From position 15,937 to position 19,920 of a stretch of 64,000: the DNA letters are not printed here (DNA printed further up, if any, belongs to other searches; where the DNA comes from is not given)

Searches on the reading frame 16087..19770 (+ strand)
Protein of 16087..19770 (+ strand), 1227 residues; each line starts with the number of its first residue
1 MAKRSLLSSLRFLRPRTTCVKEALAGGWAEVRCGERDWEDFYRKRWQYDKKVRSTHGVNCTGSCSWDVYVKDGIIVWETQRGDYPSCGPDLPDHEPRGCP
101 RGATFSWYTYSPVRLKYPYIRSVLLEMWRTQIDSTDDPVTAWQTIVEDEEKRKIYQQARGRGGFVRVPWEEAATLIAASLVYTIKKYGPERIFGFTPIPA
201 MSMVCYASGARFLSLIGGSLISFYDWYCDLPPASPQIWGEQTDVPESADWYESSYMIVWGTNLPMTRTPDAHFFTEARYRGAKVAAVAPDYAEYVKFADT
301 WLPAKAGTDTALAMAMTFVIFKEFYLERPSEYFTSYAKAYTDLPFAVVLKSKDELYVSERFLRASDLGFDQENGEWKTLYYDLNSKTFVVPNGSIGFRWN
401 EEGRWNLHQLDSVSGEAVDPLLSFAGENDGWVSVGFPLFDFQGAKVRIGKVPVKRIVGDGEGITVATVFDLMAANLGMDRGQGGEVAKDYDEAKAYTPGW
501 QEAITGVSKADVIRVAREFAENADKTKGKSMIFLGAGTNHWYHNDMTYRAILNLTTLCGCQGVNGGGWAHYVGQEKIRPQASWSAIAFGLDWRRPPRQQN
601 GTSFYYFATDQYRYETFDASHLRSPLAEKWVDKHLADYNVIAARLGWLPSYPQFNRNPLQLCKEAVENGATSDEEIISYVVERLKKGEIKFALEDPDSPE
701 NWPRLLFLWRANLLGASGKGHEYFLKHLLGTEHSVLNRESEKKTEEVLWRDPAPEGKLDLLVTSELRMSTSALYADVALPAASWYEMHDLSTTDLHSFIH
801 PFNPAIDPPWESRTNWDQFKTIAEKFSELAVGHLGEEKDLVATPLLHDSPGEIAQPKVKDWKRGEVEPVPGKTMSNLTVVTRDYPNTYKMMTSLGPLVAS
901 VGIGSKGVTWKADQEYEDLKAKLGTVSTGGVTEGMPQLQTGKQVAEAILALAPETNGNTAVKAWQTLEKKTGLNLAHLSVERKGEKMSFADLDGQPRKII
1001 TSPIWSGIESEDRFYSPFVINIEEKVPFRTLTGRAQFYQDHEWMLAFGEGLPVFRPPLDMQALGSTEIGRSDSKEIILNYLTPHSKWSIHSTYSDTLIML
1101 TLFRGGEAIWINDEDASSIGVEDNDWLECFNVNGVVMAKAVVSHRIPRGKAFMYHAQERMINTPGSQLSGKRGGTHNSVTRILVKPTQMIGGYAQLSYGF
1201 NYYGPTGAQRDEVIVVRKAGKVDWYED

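Call 12: search_protein_families(library=pfam, proteins=[window:16087-19770:+], max_evalue=0.00001)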
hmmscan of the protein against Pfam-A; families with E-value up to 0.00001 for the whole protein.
window:16087-19770:+ (1227 aa): 3 families
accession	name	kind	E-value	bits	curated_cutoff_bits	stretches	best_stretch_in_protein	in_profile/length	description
PF00384.28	Molybdopterin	-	1e-62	212.7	24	1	114-825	1-353/353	Molybdopterin oxidoreductase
PF01568.27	Molydop_binding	-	2.2e-18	66.7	26.8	1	1078-1192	1-105/110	Molydopterin dinucleotide binding domain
PF14710.11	Nitr_red_alph_N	-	1.4e-11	44.9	24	1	6-46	2-38/38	Respiratory nitrate reductase alpha N-terminal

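Call 57: search_protein_families(library=ncbifam, proteins=[window:16087-19770:+], max_evalue=0.00001)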
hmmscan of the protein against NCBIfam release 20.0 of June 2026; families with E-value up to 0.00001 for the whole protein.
window:16087-19770:+ (1227 aa): 16 families
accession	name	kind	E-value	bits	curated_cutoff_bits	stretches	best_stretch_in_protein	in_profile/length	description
TIGR01580.1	narG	equivalog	0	1899.2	1084.15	1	6-1226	3-1235/1235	nitrate reductase subunit alpha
TIGR03479.1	DMSO_red_II_alp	subfamily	1.5e-177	592.4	984.75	4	158-661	130-550/913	molybdopterin-dependent oxidoreductase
NF042978.1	EthbenzDh_ebdA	equivalog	7.1e-56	189.5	2000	4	21-121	50-149/977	ethylbenzene dehydrogenase subunit alpha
TIGR02166.1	dmsA_ynfE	subfamily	1.1e-54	185.8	777.7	4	158-327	114-291/794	DMSO/selenate family reductase complex A subunit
TIGR01591.1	Fdh-alpha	equivalog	1.8e-33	115.5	666.25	2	142-327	45-230/672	formate dehydrogenase subunit alpha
NF041885.1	selenate_YnfE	exception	4.6e-29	100.8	1675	1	158-337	118-306/805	selenate/tellurate reductase subunit YnfE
NF041884.1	selenate_YnfF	exception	1.3e-28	99.4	1650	1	158-329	115-293/798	selenate/tellurate reductase subunit YnfF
TIGR00509.1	bisC_fam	subfamily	2.8e-28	98.6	1017.55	2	151-324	58-248/772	molybdopterin guanine dinucleotide-containing S/N-oxide reductase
NF011566.1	PRK14990.1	exception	7.8e-28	96.9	1600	1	157-337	128-319/814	dimethylsulfoxide reductase subunit A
NF012032.0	PRK15488.1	equivalog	2.5e-20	72.1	694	1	158-325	108-271/759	thiosulfate reductase PhsA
NF011682.0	PRK15102.1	equivalog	1.2e-16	60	909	0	1084-1150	688-756/829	trimethylamine-N-oxide reductase TorA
TIGR02164.1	torA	equivalog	2.7e-15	55.6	1465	0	1088-1150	688-752/824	trimethylamine-N-oxide reductase TorA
NF047855.1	AssmNtatRedNasC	equivalog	5.1e-15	54.8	1100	1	157-341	82-267/708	assimilatory nitrate reductase catalytic subunit NasC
NF041513.1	formate_DH_Act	exception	1.5e-11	42.9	1400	1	248-393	208-342/1067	formate dehydrogenase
TIGR01553.1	formate-DH-alph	equivalog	1.8e-11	42.5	814.2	0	251-348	220-311/1009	formate dehydrogenase-N subunit alpha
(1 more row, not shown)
